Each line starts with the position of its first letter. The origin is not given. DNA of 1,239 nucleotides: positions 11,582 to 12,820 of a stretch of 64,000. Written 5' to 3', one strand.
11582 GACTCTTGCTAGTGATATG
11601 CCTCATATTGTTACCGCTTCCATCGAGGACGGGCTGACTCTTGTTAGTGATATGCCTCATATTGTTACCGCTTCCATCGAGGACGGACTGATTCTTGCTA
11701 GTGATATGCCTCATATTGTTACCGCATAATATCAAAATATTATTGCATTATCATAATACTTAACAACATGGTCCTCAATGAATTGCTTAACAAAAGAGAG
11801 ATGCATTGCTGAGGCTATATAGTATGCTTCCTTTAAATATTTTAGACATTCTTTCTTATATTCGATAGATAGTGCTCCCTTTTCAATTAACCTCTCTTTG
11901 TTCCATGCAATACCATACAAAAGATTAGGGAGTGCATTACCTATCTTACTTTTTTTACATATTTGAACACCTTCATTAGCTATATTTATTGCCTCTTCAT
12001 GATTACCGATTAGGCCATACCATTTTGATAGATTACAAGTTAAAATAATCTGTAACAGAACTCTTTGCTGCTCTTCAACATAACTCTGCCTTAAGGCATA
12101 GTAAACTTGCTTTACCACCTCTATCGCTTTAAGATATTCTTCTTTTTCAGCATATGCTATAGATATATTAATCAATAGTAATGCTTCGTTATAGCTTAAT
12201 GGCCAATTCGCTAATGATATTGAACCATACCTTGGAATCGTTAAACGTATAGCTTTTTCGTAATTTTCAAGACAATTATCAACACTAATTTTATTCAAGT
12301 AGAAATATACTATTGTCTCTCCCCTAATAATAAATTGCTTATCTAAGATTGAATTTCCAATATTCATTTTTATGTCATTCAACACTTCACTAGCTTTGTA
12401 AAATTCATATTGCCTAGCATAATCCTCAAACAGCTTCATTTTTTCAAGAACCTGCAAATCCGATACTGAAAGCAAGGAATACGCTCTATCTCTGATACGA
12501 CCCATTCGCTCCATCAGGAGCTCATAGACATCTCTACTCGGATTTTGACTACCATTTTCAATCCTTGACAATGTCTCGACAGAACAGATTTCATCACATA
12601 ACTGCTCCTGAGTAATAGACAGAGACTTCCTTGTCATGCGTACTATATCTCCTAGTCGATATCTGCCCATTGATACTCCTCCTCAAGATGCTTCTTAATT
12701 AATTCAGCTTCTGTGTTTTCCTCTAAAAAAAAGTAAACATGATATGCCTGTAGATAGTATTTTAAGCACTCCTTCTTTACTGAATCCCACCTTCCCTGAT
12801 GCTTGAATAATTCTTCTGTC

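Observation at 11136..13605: Candidate multi-copy pheromone module: an exported 8-core polyprotein precursor next to two tandem HTH-TPR (RRNPP-like) regulators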

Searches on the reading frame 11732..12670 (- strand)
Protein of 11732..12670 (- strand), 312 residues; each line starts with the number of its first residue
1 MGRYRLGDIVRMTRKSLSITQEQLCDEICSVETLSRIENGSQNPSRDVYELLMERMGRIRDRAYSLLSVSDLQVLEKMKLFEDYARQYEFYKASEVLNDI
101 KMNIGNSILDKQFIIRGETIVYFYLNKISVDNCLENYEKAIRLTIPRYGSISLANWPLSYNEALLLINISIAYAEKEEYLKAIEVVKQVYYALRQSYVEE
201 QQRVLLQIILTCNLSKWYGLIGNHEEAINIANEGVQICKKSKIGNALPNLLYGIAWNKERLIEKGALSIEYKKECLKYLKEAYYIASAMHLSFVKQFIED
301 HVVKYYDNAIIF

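Call 4: search_protein_families(library=pfam, proteins=[window:11732-12670:-], max_evalue=1)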
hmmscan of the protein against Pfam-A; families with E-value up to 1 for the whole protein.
window:11732-12670:- (312 aa): 5 families
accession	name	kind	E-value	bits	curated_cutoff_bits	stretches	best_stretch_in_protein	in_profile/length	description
PF01381.28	HTH_3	-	7.4e-08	32.7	23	1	11-57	2-49/55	Helix-turn-helix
PF13560.12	HTH_31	-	1.1e-06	29.3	27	1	5-56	1-54/64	Helix-turn-helix domain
PF13424.12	TPR_12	-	1e-05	26.1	30.1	1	163-240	3-77/77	Tetratricopeptide repeat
PF07719.23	TPR_2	-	0.0069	16.9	27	0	163-188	1-26/34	Tetratricopeptide repeat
PF21235.4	UBA_ARI1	-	0.12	12.5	26.9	1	250-264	24-38/41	E3 ubiquitin-protein ligase ARIH1, UBA-like domain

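Call 5: search_protein_families(library=ncbifam, proteins=[window:11732-12670:-], max_evalue=1)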
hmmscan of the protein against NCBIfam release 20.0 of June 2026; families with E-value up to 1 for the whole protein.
window:11732-12670:- (312 aa): 5 families
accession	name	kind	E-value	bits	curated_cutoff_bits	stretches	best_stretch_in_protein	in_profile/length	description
TIGR03070.1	couple_hipB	subfamily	0.00057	19.8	71.65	1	6-43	3-41/58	type II toxin-antitoxin system Y4mF family antitoxin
TIGR00270.2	TIGR00270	equivalog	0.0091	15.8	110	1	8-52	78-123/159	multiprotein bridging factor aMBF1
NF041951.1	phage_RstR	subfamily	0.027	14.7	80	1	8-48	5-46/108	RstR family transcriptional repressor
TIGR03830.1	CxxCG_CxxCG_HTH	subfamily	0.027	14.3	61.8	1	9-53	69-114/127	type II TA system antitoxin MqsA family protein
NF052562.1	RADHDNL4305835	equivalog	0.078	12.4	400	1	135-242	68-170/252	NADP-dependent (R)-specific alcohol dehydrogenase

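Call 6: search_solved_structures(query=window:11732-12670:-, max_evalue=1)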
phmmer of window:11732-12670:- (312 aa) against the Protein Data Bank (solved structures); distinct sequences matched with E-value up to 1: 9.
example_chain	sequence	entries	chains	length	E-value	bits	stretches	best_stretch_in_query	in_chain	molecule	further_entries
2qfc_A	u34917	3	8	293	0.0018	20.8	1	4-241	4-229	PlcR protein | Transcriptional activator PlcR protein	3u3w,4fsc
8tac_A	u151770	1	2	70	0.0022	20.5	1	5-57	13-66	DBP48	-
5fd4_A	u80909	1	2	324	0.0029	20.1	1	5-57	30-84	ComR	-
3h0l_B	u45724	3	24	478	0.27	13.7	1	193-299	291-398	Aspartyl/glutamyl-tRNA(Asn/Gln) amidotransferase subunit B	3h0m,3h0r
1zn3_A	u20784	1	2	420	0.38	13.2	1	40-106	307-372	botulinum neurotoxin type E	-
1zkw_A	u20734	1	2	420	0.43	13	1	40-106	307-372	botulinum neurotoxin type E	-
3d3x_A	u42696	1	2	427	0.61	12.5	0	40-106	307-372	Type E botulinum toxin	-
1s1g_A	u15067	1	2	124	0.67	12.4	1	109-164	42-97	Potassium voltage-gated channel subfamily D member 3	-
2nz0_B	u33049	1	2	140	0.97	11.8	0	109-163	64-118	Potassium voltage-gated channel subfamily D member 3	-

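Call 11: find_homologous_proteins(query=window:11732-12670:-, max_evalue=0.001)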
Query window:11732-12670:- (312 aa): 225 proteins with E <= 0.001 among 1297 candidates; the best 120 are listed.
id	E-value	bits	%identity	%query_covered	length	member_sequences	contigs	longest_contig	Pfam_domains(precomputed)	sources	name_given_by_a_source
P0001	5.7e-199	677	100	100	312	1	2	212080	PF01381.29,PF13424.13,PF13560.13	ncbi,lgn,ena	-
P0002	3.7e-175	599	88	100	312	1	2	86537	PF01381.29,PF13560.13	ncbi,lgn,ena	-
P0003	1.3e-174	597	88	100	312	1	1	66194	PF01381.29,PF13560.13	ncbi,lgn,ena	-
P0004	8.3e-170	582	85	100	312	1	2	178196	PF01381.29,PF13424.13,PF13560.13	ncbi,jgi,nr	ncbi:MAG: hypothetical protein K0R34_798 [Herbinix sp.]|jgi:transcriptional regulator with XRE-famil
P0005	4.0e-165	566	85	99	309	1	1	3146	PF01381.29,PF13560.13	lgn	-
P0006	3.4e-161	553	80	100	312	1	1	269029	PF00515.35,PF01381.29,PF13424.13,PF13560.13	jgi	jgi:transcriptional regulator with XRE-family HTH domain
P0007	8.3e-150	516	74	99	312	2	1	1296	PF01381.29,PF13560.13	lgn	-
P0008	4.0e-149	514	74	99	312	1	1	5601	PF01381.29,PF13424.13,PF13560.13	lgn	-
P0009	3.3e-148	511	75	100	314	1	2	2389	PF01381.29,PF13424.13,PF13560.13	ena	-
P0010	5.9e-147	507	74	98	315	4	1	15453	PF01381.29,PF13424.13,PF13560.13,PF07719.24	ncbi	-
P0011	8.0e-145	500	76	96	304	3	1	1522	PF01381.29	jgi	jgi:transcriptional regulator with XRE-family HTH domain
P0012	1.1e-142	493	73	98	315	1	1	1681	PF01381.29,PF13560.13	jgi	jgi:transcriptional regulator with XRE-family HTH domain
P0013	5.2e-140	484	70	100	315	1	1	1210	PF01381.29,PF13560.13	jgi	-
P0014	1.8e-139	482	71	96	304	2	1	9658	PF01381.29,PF13560.13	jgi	jgi:transcriptional regulator with XRE-family HTH domain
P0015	2.8e-139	481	68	100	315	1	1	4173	PF01381.29,PF13560.13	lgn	-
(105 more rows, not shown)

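Call 12: find_encoding_contigs(protein=P0001, flank=5000, max_places=3)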
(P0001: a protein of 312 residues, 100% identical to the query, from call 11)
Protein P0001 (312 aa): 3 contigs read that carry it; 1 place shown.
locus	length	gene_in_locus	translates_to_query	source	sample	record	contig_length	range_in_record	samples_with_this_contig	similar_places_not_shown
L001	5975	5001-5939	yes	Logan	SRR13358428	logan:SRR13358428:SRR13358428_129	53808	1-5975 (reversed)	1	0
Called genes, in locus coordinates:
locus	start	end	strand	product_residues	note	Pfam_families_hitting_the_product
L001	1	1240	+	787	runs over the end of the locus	PF14498:Glyco_hyd_65N_2, PF22124:Glyco_hydro_95_cat, PF21307:Glyco_hydro_95_C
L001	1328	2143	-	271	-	PF01790:LGT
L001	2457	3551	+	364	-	-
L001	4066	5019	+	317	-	PF01381:HTH_3 (weak), PF18768:RNPP_C (faint)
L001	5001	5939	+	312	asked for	PF01381:HTH_3, PF13560:HTH_31 (weak), PF13424:TPR_12 (faint)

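Call 13: find_encoding_contigs(protein=P0002, flank=5000, max_places=3)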
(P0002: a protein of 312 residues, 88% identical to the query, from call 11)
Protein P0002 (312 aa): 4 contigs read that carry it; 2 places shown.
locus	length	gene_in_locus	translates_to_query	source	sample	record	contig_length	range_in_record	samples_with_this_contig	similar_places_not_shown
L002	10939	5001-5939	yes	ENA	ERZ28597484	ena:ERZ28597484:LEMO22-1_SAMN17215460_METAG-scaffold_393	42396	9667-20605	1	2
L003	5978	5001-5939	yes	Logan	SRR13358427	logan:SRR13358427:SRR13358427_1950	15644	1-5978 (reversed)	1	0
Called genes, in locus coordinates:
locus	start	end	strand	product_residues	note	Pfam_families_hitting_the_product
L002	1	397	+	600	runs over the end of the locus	PF00005:ABC_tran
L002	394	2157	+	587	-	PF00005:ABC_tran, PF02463:SMC_N (faint), PF13304:AAA_21 (faint)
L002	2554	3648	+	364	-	-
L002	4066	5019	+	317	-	PF01381:HTH_3 (weak)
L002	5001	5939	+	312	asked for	PF01381:HTH_3 (weak), PF13560:HTH_31 (weak)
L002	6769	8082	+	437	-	PF00990:GGDEF, PF00563:EAL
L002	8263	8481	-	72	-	-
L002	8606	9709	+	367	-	PF01264:Chorismate_synt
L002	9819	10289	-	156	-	PF13527:Acetyltransf_9 (weak), PF00583:Acetyltransf_1, PF13673:Acetyltransf_10, PF13508:Acetyltransf_7, PF08445:FR47 (weak)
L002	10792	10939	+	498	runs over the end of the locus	PF22848:ASD1_dom, PF06964:Alpha-L-AF_C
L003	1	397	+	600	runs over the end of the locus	PF00005:ABC_tran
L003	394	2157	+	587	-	PF00005:ABC_tran, PF02463:SMC_N (faint), PF13304:AAA_21 (faint)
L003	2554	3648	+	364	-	-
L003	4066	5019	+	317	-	PF01381:HTH_3 (weak)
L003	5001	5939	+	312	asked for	PF01381:HTH_3 (weak), PF13560:HTH_31 (weak)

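Call 14: find_encoding_contigs(protein=P0004, flank=5000, max_places=3)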
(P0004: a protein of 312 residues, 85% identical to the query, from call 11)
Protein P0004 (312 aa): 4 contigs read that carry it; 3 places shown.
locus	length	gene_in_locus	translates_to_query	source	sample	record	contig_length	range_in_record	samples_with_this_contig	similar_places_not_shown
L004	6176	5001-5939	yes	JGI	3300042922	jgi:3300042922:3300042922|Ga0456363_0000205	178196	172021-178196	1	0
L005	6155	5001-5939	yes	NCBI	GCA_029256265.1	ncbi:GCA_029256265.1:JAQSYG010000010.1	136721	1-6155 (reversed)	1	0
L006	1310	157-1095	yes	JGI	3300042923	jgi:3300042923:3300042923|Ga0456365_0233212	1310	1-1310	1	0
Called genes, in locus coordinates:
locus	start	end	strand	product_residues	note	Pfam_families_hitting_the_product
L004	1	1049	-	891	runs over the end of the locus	PF00037:Fer4, PF12837:Fer4_6 (weak), PF14691:Fer4_20, PF01946:Thi4, PF07992:Pyr_redox_2, PF00890:FAD_binding_2 (weak), PF01266:DAO (weak), PF13450:NAD_binding_8, +4 more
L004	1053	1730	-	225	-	PF02492:cobW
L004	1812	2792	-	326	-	PF18948:DUF5692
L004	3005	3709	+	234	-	PF00392:GntR, PF07729:FCD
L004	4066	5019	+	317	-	PF01381:HTH_3 (weak)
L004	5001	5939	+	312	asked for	PF01381:HTH_3, PF13560:HTH_31 (weak), PF13424:TPR_12 (faint)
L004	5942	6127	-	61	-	-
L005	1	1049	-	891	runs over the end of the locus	PF00037:Fer4, PF12837:Fer4_6 (weak), PF14691:Fer4_20, PF01946:Thi4, PF07992:Pyr_redox_2, PF00890:FAD_binding_2 (weak), PF01266:DAO (weak), PF13450:NAD_binding_8, +4 more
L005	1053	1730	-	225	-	PF02492:cobW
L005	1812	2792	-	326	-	PF18948:DUF5692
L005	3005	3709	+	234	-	PF00392:GntR, PF07729:FCD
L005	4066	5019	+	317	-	PF01381:HTH_3 (weak)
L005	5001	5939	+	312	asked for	PF01381:HTH_3, PF13560:HTH_31 (weak), PF13424:TPR_12 (faint)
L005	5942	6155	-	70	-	?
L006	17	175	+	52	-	-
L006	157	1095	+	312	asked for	PF01381:HTH_3, PF13560:HTH_31 (weak), PF13424:TPR_12 (faint)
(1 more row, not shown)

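Call 21: find_related_loci(query=A1, collection=genome_contigs, flank=4000)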
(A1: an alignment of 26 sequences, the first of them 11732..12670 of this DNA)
Query A1 (312 aa) in genome_contigs; peptide patterns used: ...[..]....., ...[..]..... (x = any residue, [..] = any of these).
115 stretches matched a pattern; 70 encode a relative of the query (tblastn E <= 1e-3); 70 distinct loci.
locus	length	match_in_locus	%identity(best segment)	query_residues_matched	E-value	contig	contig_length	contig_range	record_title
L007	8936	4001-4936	88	1-312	0e+0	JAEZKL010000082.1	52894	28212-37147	MAG: Bacillota bacterium isolate OH_CDB_29 k127_2210970, whole genome shotgun sequence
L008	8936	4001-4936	88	1-312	0e+0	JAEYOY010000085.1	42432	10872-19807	MAG: Bacillota bacterium isolate OH_CBB_170 k127_2065099, whole genome shotgun sequence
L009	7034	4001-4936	74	1-312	5e-160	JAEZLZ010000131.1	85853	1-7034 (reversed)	MAG: Bacillota bacterium isolate OH_CDB_90 k127_2399217, whole genome shotgun sequence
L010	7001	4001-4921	74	1-307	1e-155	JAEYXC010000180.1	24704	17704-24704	MAG: Bacillota bacterium isolate OH_CBlB_295 k127_3367171, whole genome shotgun sequence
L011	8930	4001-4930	70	1-310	3e-147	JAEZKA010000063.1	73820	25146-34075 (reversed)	MAG: Bacillota bacterium isolate OH_CDB_257 k127_1011945, whole genome shotgun sequence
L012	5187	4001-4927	71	1-310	5e-147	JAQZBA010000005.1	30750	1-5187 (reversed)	MAG: Herbinix sp. isolate L_E1_T20_B_bin.7 scaffold_1383, whole genome shotgun sequence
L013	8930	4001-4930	69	1-310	9e-147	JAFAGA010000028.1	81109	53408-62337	MAG: Bacillota bacterium isolate OH_SBlB_196 k127_812627, whole genome shotgun sequence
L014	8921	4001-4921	70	1-307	7e-146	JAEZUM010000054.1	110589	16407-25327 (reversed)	MAG: Bacillota bacterium isolate OH_PDB_89 k127_1618468, whole genome shotgun sequence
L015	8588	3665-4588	66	1-308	8e-141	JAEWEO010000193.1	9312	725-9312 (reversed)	MAG: Bacillota bacterium isolate OH_PBlB_147 k127_963294, whole genome shotgun sequence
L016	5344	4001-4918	66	1-306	7e-140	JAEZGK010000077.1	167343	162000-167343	MAG: Bacillota bacterium isolate OH_CBrB_92 k127_1970486, whole genome shotgun sequence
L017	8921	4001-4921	66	1-307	6e-140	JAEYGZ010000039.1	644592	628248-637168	MAG: Bacillota bacterium isolate OH_HFB_305 k127_2458523, whole genome shotgun sequence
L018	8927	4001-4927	67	1-308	7e-139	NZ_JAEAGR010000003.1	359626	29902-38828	Mobilitalea sibirica strain DSM 26468 seq3, whole genome shotgun sequence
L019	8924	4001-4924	65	1-309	1e-134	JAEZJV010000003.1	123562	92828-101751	MAG: Bacillota bacterium isolate OH_CDB_250 k127_656829, whole genome shotgun sequence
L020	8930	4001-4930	64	1-310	3e-133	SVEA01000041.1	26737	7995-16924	MAG: Lachnospiraceae bacterium isolate SIG294 k141_153062, whole genome shotgun sequence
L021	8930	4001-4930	61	1-310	6e-132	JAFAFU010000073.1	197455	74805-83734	MAG: Bacillota bacterium isolate OH_SBlB_19 k127_1224960, whole genome shotgun sequence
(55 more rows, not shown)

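Call 48: search_solved_structures(query=A1, max_evalue=1)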
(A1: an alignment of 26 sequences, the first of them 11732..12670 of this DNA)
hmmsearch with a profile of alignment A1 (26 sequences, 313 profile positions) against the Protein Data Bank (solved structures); distinct sequences matched with E-value up to 1: 18.
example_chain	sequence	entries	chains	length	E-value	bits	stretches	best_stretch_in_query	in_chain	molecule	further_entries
2qfc_A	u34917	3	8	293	3.7e-07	33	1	5-254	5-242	PlcR protein | Transcriptional activator PlcR protein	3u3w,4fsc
8tac_A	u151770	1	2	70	0.00061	22.4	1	5-56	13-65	DBP48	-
7obi_A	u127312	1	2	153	0.00093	21.8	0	158-188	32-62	CTPR-rv4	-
5fd4_A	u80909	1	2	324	0.0042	19.7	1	6-57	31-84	ComR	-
5oj8_A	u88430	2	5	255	0.17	14.4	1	163-244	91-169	Kinesin light chain 1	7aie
3nf1_A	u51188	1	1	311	0.26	13.8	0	164-244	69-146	Kinesin light chain 1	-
5ckw_B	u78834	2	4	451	0.27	13.7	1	181-245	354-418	LegK4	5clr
6ejn_A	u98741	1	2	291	0.3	13.6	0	164-246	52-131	Kinesin light chain 2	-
6f9i_A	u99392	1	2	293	0.3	13.6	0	164-246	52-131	Kinesin light chain 2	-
3ceq_A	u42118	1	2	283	0.36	13.3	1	164-248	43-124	Kinesin light chain 2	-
3zfw_A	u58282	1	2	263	0.37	13.3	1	164-248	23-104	KINESIN LIGHT CHAIN 2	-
3edt_B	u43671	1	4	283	0.37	13.3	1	164-248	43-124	Kinesin light chain 2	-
5ojf_A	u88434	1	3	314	0.39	13.2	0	164-246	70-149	Kinesin light chain 2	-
5fjy_A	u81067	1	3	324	0.42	13.1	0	164-246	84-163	KINESIN LIGHT CHAIN 2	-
6fuz_A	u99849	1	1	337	0.45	13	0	164-244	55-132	Kinesin light chain 1,Kinesin light chain 1,C-Jun-amino-terminal kinase-interacting protei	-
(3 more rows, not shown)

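Call 56: predict_structure(alignment_id=A3)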
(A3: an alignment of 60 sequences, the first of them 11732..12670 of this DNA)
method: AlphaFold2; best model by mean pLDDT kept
length: 312 residues; sequences in the alignment: 60
mean_pLDDT: 89.0   pTM: 0.85
mean pLDDT of the five models: 89.0, 88.2, 88.3, 88.2, 87.4
residues with pLDDT >= 90: 199; 70-90: 92; 50-70: 14; < 50: 7
segments of 3 or more residues with pLDDT < 50: 1-4
pLDDT, mean of each block of 10 residues (from residue 1): 63 81 88 90 85 75 57 86 92 96 89 95 96 97 92 86 94 97 95 80 91 97 98 96 92 98 96 96 95 94 79 49
secondary structure, 60 per line:
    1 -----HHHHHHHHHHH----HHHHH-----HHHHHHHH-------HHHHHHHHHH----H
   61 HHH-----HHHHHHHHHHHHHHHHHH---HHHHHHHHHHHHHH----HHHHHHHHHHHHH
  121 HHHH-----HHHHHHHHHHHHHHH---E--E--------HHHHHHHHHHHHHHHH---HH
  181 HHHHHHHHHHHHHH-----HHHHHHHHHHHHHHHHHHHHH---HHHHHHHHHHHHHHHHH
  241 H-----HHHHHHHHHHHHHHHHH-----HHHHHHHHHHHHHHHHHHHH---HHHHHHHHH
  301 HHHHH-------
elements in order: H6-16 H21-25 H31-38 H46-55 H60-63 H69-86 H90-103 H108-124 H130-144 H160-175 H179-194 H200-220 H224-241 H247-263 H269-288 H292-305

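Call 59: fold_search(model_id=the predicted structure, library=pdb)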
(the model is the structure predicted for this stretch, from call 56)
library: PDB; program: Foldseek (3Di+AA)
matches with E <= 10: 1391; with E <= 0.001: 36
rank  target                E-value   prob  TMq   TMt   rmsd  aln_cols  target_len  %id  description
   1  3u3w_A                1.4e-07  1.00  0.59  0.65   9.7       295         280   18  Crystal Structure of Bacillus thuringiensis PlcR in complex with the peptide PapR7 and DNA (released 2013-01-09)
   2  2qfc_A                2.0e-07  1.00  0.58  0.64  13.2       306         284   20  Crystal Structure of Bacillus thuringiensis PlcR complexed with PapR (released 2007-11-06)
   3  5juf                  1.4e-06  1.00  0.55  0.57   9.2       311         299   14  Crystal structure of the apo form of ComR from S. thermophilus. (released 2016-10-26)
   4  6hu8                  5.0e-06  1.00  0.53  0.55   9.3       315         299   13  Apo form of the competence regulator ComR from Streptococcus vestibularis (released 2019-10-23)
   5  6qer_A                1.2e-05  1.00  0.51  0.52   9.7       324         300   14  Apo Form Of ComR From S. Thermophilus in space group C2 (released 2019-02-20)
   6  4fsc_C                1.3e-05  1.00  0.60  0.70  11.2       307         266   18  Crystal Structure of Bacillus thuringiensis PlcR in its apo form (released 2013-03-13)
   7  4fsc_B                1.5e-05  1.00  0.59  0.69  11.2       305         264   17  Crystal Structure of Bacillus thuringiensis PlcR in its apo form (released 2013-03-13)
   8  5jub_B                1.6e-05  1.00  0.50  0.52  10.7       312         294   14  Crystal structure of ComR from S.thermophilus in complex with DNA and its signalling peptide ComS. (released 2016-10-26)
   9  6qer_C                1.9e-05  1.00  0.53  0.54   9.6       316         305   14  Apo Form Of ComR From S. Thermophilus in space group C2 (released 2019-02-20)
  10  4fsc_A                2.0e-05  1.00  0.59  0.69  11.3       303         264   18  Crystal Structure of Bacillus thuringiensis PlcR in its apo form (released 2013-03-13)
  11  5w4m_A                3.3e-05  1.00  0.48  0.54   9.5       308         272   15  Crystal structure of Streptococcus dysgalactiae SHP pheromone receptor Rgg2(C45S) (released 2017-10-25)
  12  5jub_A                3.6e-05  1.00  0.50  0.52  12.8       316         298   14  Crystal structure of ComR from S.thermophilus in complex with DNA and its signalling peptide ComS. (released 2016-10-26)
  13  4yv9_D                3.9e-05  1.00  0.47  0.54   9.7       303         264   15  X-ray crystal structure of Streptococcus dysgalactiae SHP pheromone receptor Rgg2 (released 2015-04-08)
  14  5w4m_B                9.1e-05  1.00  0.48  0.53   9.6       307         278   15  Crystal structure of Streptococcus dysgalactiae SHP pheromone receptor Rgg2(C45S) (released 2017-10-25)
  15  4yv6_D                1.0e-04  1.00  0.48  0.55   9.6       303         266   15  X-ray crystal structure of Streptococcus dysgalactiae SHP pheromone receptor Rgg2 (released 2015-04-08)
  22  4yv6_B                2.5e-04  1.00  0.49  0.54   9.7       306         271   14  X-ray crystal structure of Streptococcus dysgalactiae SHP pheromone receptor Rgg2 (released 2015-04-08)
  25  6w1a_A                4.5e-04  1.00  0.49  0.54   9.4       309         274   14  Crystal structure of Streptococcus dysgalactiae SHP pheromone receptor Rgg2 bound to DNA (released 2020-10-21)
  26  4yv6_C                4.9e-04  1.00  0.49  0.55   9.6       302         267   14  X-ray crystal structure of Streptococcus dysgalactiae SHP pheromone receptor Rgg2 (released 2015-04-08)
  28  6w1a_B                5.6e-04  1.00  0.48  0.54   9.6       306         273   15  Crystal structure of Streptococcus dysgalactiae SHP pheromone receptor Rgg2 bound to DNA (released 2020-10-21)
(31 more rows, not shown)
